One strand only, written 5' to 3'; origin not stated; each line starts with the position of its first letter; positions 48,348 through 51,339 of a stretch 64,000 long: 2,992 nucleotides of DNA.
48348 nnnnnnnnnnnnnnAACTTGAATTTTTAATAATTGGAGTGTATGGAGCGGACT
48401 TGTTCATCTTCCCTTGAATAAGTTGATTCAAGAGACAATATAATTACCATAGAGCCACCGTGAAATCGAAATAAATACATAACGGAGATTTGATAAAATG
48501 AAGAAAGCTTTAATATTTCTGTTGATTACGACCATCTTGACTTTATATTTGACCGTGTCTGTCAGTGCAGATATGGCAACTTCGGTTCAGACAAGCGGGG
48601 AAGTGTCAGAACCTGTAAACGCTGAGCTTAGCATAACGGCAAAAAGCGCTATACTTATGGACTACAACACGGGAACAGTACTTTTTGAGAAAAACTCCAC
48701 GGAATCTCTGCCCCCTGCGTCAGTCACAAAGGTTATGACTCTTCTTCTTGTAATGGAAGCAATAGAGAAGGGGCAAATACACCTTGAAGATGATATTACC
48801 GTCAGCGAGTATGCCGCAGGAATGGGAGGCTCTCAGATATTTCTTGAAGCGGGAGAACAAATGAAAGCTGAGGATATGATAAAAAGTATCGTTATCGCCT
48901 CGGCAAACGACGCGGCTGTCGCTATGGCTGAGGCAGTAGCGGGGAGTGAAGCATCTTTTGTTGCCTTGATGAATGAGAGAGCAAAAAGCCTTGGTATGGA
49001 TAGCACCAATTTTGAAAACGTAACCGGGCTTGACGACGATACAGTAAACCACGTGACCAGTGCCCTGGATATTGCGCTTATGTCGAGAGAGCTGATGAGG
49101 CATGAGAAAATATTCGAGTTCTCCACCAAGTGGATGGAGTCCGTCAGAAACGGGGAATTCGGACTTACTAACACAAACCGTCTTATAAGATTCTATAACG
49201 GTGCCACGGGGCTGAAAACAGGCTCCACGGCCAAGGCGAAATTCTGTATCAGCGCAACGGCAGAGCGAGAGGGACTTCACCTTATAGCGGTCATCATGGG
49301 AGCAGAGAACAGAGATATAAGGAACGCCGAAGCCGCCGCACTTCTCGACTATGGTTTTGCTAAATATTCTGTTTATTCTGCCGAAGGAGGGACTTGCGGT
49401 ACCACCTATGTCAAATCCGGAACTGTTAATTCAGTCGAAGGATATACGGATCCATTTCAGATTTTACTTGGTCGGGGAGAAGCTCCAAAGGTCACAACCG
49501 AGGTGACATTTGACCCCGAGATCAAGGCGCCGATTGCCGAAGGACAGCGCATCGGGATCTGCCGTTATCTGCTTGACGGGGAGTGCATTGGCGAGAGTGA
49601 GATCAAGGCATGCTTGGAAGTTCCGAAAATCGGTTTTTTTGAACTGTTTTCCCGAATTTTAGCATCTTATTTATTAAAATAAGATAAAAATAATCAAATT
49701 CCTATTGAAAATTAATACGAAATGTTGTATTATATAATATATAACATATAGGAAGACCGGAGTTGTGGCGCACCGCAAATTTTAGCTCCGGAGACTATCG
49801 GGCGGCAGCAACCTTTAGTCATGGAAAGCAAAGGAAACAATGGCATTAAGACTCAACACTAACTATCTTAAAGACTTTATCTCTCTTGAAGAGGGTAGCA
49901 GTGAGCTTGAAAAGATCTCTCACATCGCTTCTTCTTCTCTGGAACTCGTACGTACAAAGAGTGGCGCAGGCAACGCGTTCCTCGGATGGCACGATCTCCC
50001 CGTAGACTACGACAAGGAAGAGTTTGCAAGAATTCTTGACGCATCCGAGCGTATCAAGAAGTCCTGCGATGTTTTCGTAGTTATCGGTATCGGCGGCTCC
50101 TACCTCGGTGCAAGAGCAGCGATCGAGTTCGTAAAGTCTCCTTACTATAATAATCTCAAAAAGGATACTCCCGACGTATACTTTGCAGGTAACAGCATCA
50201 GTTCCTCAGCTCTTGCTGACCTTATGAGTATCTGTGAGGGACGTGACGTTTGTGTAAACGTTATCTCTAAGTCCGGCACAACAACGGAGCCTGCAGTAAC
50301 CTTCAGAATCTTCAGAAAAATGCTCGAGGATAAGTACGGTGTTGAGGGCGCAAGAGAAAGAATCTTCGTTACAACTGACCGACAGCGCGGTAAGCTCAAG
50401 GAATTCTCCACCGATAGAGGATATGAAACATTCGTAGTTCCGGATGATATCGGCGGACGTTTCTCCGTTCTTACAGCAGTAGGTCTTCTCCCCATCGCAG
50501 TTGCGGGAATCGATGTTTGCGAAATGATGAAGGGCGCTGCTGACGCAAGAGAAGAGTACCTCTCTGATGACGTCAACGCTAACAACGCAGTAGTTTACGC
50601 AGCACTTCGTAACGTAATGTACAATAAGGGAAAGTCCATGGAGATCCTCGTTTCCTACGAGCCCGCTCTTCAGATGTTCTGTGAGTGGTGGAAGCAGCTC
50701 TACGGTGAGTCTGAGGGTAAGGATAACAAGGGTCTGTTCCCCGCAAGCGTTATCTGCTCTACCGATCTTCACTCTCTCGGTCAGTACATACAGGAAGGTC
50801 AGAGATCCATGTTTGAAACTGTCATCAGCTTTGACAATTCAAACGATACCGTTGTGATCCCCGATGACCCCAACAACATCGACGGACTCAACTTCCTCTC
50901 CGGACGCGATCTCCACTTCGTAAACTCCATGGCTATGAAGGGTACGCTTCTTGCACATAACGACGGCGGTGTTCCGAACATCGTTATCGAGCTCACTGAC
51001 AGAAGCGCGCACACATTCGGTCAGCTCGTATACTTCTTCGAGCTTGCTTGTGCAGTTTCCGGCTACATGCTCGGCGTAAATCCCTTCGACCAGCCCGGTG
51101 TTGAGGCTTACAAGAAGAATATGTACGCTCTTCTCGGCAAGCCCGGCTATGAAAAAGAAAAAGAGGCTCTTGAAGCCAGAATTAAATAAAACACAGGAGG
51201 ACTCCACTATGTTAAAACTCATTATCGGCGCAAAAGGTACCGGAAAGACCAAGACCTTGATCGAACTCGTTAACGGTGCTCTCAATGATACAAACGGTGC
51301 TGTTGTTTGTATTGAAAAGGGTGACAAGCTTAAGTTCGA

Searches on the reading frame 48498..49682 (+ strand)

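Call 82: search_protein_families(library=pfam, proteins=[window:48498-49682:+], max_evalue=0.00001)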
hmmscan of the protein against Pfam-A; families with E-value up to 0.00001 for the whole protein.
window:48498-49682:+ (394 aa): 3 families
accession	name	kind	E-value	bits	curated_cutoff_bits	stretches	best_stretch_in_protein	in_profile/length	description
PF00768.25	Peptidase_S11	-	4e-72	243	27.6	1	43-270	7-238/239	D-alanyl-D-alanine carboxypeptidase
PF13354.11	Beta-lactamase2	-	2.9e-14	53.4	22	1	53-203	4-150/214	Beta-lactamase enzyme family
PF07943.18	PBP5_C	-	7.2e-10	39.3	21.2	1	296-376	9-90/91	Penicillin-binding protein 5, C-terminal domain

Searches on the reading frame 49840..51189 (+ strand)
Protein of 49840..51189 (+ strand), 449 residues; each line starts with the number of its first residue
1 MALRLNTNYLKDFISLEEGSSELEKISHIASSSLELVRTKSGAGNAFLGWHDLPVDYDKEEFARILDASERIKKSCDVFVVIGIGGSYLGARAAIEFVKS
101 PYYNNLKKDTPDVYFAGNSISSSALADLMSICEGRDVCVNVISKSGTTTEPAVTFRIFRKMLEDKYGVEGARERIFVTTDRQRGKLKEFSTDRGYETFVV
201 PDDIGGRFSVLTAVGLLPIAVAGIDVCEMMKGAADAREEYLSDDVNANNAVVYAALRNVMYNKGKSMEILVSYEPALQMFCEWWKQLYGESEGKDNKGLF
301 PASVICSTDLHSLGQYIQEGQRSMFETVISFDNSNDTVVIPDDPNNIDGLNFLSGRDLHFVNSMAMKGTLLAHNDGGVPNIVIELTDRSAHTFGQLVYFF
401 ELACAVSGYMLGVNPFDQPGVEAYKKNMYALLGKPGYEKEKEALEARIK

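Call 82: search_protein_families(library=pfam, proteins=[window:49840-51189:+], max_evalue=0.00001)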
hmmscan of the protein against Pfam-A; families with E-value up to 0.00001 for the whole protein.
window:49840-51189:+ (449 aa): 1 family
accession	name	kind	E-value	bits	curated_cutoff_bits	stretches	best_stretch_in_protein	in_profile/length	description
PF00342.24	PGI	-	2.3e-25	89.7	22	1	74-326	94-339/486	Phosphoglucose isomerase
